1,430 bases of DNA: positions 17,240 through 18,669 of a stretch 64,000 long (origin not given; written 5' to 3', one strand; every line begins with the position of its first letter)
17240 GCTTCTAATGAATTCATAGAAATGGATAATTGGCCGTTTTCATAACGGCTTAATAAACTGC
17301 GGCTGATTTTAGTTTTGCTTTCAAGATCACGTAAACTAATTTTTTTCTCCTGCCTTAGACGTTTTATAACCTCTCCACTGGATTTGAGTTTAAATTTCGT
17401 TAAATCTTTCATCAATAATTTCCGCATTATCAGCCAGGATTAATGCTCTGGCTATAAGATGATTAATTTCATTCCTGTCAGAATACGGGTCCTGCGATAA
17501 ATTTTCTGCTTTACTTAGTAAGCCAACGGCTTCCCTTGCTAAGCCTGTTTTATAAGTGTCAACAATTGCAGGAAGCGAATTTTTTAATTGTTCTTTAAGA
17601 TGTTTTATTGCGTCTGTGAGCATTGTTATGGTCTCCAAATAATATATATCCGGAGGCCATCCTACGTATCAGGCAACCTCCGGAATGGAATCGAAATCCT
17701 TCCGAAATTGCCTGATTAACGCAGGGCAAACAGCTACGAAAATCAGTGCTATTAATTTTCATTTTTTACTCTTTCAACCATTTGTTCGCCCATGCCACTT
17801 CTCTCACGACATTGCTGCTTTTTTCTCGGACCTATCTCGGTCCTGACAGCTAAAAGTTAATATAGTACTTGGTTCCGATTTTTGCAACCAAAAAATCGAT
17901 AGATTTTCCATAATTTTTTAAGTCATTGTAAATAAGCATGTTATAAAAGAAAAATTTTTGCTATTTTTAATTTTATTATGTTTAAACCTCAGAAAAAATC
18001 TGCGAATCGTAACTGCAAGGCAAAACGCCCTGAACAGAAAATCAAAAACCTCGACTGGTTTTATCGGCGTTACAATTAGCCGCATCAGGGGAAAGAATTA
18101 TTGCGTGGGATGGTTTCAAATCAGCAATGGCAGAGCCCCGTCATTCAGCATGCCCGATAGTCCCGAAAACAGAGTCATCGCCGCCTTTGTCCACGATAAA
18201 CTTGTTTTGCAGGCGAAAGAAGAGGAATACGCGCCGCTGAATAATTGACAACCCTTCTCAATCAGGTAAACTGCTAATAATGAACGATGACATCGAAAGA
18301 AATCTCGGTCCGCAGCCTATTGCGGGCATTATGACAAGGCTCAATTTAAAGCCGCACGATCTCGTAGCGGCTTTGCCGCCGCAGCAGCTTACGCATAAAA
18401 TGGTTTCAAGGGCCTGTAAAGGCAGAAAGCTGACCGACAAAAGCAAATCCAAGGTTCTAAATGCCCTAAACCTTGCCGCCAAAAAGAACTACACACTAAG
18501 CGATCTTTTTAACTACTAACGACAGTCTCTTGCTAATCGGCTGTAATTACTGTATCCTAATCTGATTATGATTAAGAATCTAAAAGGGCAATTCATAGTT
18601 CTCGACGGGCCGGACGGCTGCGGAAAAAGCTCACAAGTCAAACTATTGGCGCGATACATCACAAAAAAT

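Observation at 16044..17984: AT-rich three-gene cassette (small helical protein, XRE HTH, compact SIR2-like protein): candidate undescribed NADase defence or toxin module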

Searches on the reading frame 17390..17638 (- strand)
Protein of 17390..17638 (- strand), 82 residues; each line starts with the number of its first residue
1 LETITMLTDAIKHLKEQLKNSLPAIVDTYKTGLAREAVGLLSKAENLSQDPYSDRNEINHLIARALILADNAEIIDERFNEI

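Call 3: search_protein_families(library=pfam, proteins=[window:17390-17638:-], max_evalue=0.1)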
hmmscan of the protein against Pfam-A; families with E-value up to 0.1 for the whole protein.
window:17390-17638:- (82 aa): 0 families

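Call 4: search_protein_families(library=padloc, proteins=[window:17390-17638:-], max_evalue=0.1)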
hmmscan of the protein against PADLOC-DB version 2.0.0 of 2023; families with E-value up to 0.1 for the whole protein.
window:17390-17638:- (82 aa): 0 families

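Call 5: search_protein_families(library=ncbifam, proteins=[window:17390-17638:-], max_evalue=0.1)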
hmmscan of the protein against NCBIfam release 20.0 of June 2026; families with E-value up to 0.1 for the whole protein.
window:17390-17638:- (82 aa): 2 families
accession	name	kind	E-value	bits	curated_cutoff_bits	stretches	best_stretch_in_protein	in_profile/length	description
NF010448.0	PRK13874.1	subfamily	0.081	11.9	225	0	32-76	57-101/246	conjugal transfer protein TrbJ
NF040801.1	spore_GerD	equivalog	0.098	12.2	100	0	25-80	34-89/174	spore germination lipoprotein GerD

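Call 26: find_homologous_proteins(query=window:17390-17623:-, max_evalue=10)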
Query window:17390-17623:- (77 aa): 4 proteins with E <= 10 among 5 candidates.
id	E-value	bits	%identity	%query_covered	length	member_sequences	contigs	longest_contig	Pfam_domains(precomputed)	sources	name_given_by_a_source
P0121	3.8e-41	155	100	100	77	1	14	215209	-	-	-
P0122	2.8e-32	127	86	100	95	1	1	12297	-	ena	-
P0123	7.0e-26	107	77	100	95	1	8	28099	-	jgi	jgi:uncharacterized protein YoxC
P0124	3.6e-17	79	60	96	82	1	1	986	-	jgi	jgi:hypothetical protein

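Call 27: find_encoding_contigs(protein=P0122, flank=6000, max_places=3)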
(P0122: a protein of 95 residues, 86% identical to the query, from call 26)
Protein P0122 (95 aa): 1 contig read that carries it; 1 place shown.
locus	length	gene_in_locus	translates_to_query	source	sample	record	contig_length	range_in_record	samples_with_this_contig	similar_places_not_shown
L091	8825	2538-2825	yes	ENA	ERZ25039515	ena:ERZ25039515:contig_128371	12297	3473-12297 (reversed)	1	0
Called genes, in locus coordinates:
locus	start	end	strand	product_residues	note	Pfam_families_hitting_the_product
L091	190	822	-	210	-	PF02223:Thymidylate_kin, PF13521:AAA_28 (weak)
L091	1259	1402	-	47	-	PF13392:HNH_3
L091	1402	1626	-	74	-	-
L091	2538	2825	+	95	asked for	-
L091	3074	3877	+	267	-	PF28123:DUF8370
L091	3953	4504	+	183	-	PF13340:DUF4096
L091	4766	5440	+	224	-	-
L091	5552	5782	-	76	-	-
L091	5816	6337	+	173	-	-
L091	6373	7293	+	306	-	-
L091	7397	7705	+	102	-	PF01909:NTP_transf_2, PF18765:Polbeta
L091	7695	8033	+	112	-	PF01934:HepT-like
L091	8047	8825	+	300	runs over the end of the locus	-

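Call 28: find_encoding_contigs(protein=P0123, flank=6000, max_places=4)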
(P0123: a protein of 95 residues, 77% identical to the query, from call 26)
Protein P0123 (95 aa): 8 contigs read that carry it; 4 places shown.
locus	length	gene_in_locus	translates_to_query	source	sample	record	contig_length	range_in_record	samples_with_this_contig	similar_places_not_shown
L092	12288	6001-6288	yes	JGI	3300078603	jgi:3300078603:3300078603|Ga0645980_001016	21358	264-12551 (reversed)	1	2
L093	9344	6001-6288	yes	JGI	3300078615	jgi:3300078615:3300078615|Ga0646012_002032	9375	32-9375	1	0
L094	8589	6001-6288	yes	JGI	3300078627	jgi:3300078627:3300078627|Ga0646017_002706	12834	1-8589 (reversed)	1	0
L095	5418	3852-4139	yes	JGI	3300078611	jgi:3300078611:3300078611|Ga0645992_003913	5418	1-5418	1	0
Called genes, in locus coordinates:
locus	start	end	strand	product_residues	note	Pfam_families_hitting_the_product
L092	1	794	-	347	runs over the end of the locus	PF04055:Radical_SAM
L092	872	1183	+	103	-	PF01909:NTP_transf_2, PF18765:Polbeta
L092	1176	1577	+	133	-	PF05168:HEPN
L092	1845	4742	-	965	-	PF01565:FAD_binding_4, PF02913:FAD-oxidase_C, PF13183:Fer4_8, PF13534:Fer4_17 (weak), PF02754:CCG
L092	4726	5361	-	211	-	PF13392:HNH_3 (weak)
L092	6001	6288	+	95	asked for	-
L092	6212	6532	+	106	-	PF12844:HTH_19, PF13560:HTH_31, PF01381:HTH_3, PF13443:HTH_26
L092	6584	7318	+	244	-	PF06114:Peptidase_M78 (weak)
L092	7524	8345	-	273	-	PF02463:SMC_N (weak), PF00005:ABC_tran, PF13304:AAA_21 (faint)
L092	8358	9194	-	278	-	PF02405:MlaE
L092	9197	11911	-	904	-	PF01411:tRNA-synt_2c, PF07973:tRNA_SAD, PF02272:DHHA1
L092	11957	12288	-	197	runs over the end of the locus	?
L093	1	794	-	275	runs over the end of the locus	?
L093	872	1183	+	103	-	PF01909:NTP_transf_2, PF18765:Polbeta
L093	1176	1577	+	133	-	PF05168:HEPN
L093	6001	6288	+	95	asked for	-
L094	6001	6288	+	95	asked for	-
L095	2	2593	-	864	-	?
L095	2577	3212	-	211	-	PF13392:HNH_3 (weak)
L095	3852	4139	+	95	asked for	-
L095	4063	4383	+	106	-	PF12844:HTH_19, PF13560:HTH_31, PF01381:HTH_3, PF13443:HTH_26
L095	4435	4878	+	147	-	-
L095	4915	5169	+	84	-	-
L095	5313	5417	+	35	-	?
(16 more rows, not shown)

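Call 29: find_encoding_contigs(protein=P0124, flank=6000, max_places=3)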
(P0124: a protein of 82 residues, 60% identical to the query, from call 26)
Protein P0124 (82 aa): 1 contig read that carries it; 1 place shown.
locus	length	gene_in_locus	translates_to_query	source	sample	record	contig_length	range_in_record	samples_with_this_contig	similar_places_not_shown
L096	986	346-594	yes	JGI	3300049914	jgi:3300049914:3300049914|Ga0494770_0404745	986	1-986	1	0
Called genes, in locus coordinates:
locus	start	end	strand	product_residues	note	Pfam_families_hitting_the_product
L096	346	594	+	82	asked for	-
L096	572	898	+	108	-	PF12844:HTH_19, PF13560:HTH_31, PF01381:HTH_3, PF13443:HTH_26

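Call 34: search_protein_families(library=pfam, proteins=[L091:3074-3877:+, L091:4766-5440:+, L092:6584-7318:+, L092:4726-5361:-, L095:4435-4878:+], max_evalue=0.01)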
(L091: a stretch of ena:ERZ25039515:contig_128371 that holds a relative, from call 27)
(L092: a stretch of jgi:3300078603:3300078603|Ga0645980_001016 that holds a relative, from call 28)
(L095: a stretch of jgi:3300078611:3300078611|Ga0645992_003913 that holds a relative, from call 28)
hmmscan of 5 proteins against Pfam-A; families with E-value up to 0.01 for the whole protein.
L091:3074-3877:+ (267 aa): 0 families

L091:4766-5440:+ (224 aa): 1 family
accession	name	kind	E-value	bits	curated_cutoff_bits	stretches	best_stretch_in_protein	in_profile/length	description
PF04471.18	Mrr_cat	-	0.0025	18.4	21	1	121-157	49-85/115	Restriction endonuclease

L092:6584-7318:+ (244 aa): 1 family
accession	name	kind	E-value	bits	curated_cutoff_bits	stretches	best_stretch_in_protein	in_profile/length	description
PF06114.19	Peptidase_M78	-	7.8e-10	39.1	22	1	86-170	31-96/123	IrrE N-terminal-like domain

L092:4726-5361:- (211 aa): 1 family
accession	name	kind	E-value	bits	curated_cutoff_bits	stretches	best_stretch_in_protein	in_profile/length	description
PF13392.12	HNH_3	-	1.9e-07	31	24.8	1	79-106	17-44/46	HNH endonuclease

L095:4435-4878:+ (147 aa): 1 family
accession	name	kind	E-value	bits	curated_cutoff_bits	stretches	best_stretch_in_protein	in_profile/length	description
PF06114.19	Peptidase_M78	-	0.00019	21.7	22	1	86-134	31-80/123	IrrE N-terminal-like domain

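Call 35: search_protein_families(library=padloc, proteins=[L091:3074-3877:+, L091:4766-5440:+, L092:6584-7318:+, L092:5986-6288:+], max_evalue=0.01)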
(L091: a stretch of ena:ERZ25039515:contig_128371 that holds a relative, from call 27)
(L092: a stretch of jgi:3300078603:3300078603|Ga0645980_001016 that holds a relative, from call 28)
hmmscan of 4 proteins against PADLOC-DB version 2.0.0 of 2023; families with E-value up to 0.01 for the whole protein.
L091:3074-3877:+ (267 aa): 2 families
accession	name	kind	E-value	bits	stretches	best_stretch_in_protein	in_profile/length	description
PDLC04597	PDC-M36A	-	5e-23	79.6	1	8-228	13-230/457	-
PDLC04598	PDC-M36A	-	2.1e-07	28.7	1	126-223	3-98/330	-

L091:4766-5440:+ (224 aa): 3 families
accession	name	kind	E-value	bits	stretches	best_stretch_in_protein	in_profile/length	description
PDLC04597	PDC-M36A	-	1.5e-16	58.3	1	28-205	266-441/457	-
PDLC04598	PDC-M36A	-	1.9e-12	45.3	1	14-213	126-322/330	-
PDLC04252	PDC-M01B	-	0.0049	14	1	89-138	15-62/294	-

L092:6584-7318:+ (244 aa): 13 families
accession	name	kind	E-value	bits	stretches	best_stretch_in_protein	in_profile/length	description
PDLC04141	capP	-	1.3e-14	52.3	1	89-171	58-123/242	capP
PDLC03945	RmrA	-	2.7e-09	34.7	1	94-141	204-251/394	-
PDLC03948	RmrA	-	1.3e-08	32.1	1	81-170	191-260/397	-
PDLC03954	RmrA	-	1.4e-07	28.8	1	97-171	207-262/380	-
PDLC03947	RmrA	-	8.2e-07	26.2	1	87-171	195-262/383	-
PDLC03951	RmrA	-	1.6e-06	25.3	1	96-169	203-255/400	-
PDLC03952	RmrA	-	1.6e-06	25.2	1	96-166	218-269/395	-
PDLC03949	RmrA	-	7.1e-06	23.1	1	148-169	213-234/363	-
PDLC03946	RmrA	-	2e-05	21.5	1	93-170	185-237/357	-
PDLC03953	RmrA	-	2.4e-05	21.7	0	95-114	205-224/373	-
PDLC03943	RmrA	-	5.7e-05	20.3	0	148-170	216-238/370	-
PDLC03944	RmrA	-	7.5e-05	19.9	1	96-176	197-258/384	-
PDLC03956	RmrA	-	0.0045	14.1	0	102-165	210-252/399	-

L092:5986-6288:+ (100 aa): 2 families
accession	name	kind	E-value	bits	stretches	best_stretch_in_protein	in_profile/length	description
PDLC02747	PbeC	-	0.0048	13.8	1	8-94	354-440/632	PbeC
PDLC03863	LmuB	-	0.0086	12.8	1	7-87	232-296/610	-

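Call 71: search_protein_representatives(alignment_id=A6)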
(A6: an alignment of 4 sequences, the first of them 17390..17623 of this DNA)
Query: 4 sequences, 77 profile positions. Proteins with E-value up to 0.001 (for the whole library): 5; up to 1e-10: 4; up to 1e-30: 1. The best 5 are listed.
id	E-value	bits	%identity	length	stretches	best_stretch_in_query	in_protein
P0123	2.4e-42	159.1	-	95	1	1-77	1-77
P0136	2.2e-28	114.3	-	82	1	1-75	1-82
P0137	3.2e-28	113.8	-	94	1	1-77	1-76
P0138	3.0e-24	101.0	-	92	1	4-77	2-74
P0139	1.6e-08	50.6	-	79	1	1-70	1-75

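Call 92: predict_structure(alignment_id=A6)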
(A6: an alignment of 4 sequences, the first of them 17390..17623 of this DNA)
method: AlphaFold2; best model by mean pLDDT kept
length: 77 residues; sequences in the alignment: 4
mean_pLDDT: 88.6   pTM: 0.79
mean pLDDT of the five models: 88.6, 88.3, 88.1, 88.0, 87.1
residues with pLDDT >= 90: 54; 70-90: 16; 50-70: 5; < 50: 2
segments of 3 or more residues with pLDDT < 50: none
pLDDT, mean of each block of 10 residues (from residue 1): 91 88 92 97 93 96 88 51
secondary structure, 60 per line:
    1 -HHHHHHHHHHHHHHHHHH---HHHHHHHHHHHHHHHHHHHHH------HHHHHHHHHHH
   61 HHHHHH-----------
elements in order: H2-19 H23-43 H50-66

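Call 94: fold_search(model_id=the predicted structure, library=pdb)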
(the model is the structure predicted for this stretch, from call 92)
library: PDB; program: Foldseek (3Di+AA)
matches with E <= 10: 167; with E <= 0.001: 0
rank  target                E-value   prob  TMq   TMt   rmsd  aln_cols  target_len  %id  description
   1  3rgu_B                8.9e-01  0.57  0.53  0.48   3.7        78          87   15  Structure of Fap-NRa at pH 5.0 (released 2011-12-28)
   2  9jm5_C                1.1e+00  0.44  0.47  0.52   6.2        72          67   17  Crystal structure of de novo designed light-responsive oligomer C4-13 (LRO-C4-13) (released 2025-08-27)
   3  3rgu_C                1.2e+00  0.41  0.48  0.46   4.7        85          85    8  Structure of Fap-NRa at pH 5.0 (released 2011-12-28)
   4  3rgu_D                1.2e+00  0.25  0.41  0.38   5.3        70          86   16  Structure of Fap-NRa at pH 5.0 (released 2011-12-28)
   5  7rkc_A                1.3e+00  0.77  0.59  0.24   2.7        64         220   17  Computationally designed tunable C2 symmetric tandem repeat homodimer, D_3_633 (released 2022-05-18)
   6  4fzp_A                1.3e+00  0.75  0.62  0.59   4.4        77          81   13  Crystal Structure of the uranyl binding protein complexed with uranyl (released 2013-12-11)
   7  4fzo_A                1.3e+00  0.72  0.61  0.58   4.4        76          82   13  Crystal Structure of the apo-form uranyl binding protein (released 2013-12-11)
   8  3rgu_A                1.3e+00  0.25  0.42  0.38   5.3        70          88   16  Structure of Fap-NRa at pH 5.0 (released 2011-12-28)
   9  9rgv_A                1.3e+00  0.23  0.42  0.36   6.1        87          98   17  X-ray crystal structure of a de novo designed single-chain antiparallel 3-helix coiled-coil bundle, sc-apCC3-CW1 (released 2025-09-03)
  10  9lns                  1.4e+00  0.44  0.46  0.53   3.7        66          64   23  Crystal structure of de novo designed amantadine induced homotrimer dAIT17 (released 2025-12-17)
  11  2kub_MODEL_1_A        1.5e+00  0.60  0.57  0.55   3.3        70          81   11  Solution structure of the alpha subdomain of the major non-repeat unit of Fap1 fimbriae of Streptococcus paras (released 2010-07-21)
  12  3lf9                  1.5e+00  0.20  0.36  0.26  11.1       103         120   17  Crystal structure of HIV epitope-scaffold 4E10_D0_1IS1A_001_C (released 2010-09-22)
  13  7dgw                  1.6e+00  0.47  0.51  0.45   3.1        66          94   17  De novo designed protein H4A2S (released 2021-11-24)
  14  2wl8_B                1.6e+00  0.33  0.47  0.36   5.4        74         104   11  X-ray crystal structure of Pex19p (released 2010-06-23)
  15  5lnf_MODEL_1_A        1.7e+00  0.38  0.49  0.29   5.1        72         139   12  Solution NMR structure of farnesylated PEX19, C-terminal domain (released 2017-03-15)
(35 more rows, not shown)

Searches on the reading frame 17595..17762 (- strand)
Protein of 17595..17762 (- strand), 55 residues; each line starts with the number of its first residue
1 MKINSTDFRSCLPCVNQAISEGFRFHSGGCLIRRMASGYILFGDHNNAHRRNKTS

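Call 51: search_protein_families(library=pfam, proteins=[window:17595-17762:-], max_evalue=1)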
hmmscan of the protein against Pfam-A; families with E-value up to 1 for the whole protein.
window:17595-17762:- (55 aa): 0 families

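Call 52: search_protein_families(library=padloc, proteins=[window:17595-17762:-], max_evalue=1)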
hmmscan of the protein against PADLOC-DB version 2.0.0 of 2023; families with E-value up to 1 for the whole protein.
window:17595-17762:- (55 aa): 0 families

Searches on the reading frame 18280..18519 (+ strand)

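Call 3: search_protein_families(library=pfam, proteins=[window:18280-18519:+], max_evalue=0.1)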
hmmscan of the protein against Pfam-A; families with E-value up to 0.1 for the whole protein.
window:18280-18519:+ (79 aa): 1 family
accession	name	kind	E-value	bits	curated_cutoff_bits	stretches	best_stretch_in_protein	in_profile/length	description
PF05491.19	RuvB_C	-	0.0039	17.5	24.7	1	10-55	22-67/72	RuvB C-terminal winged helix domain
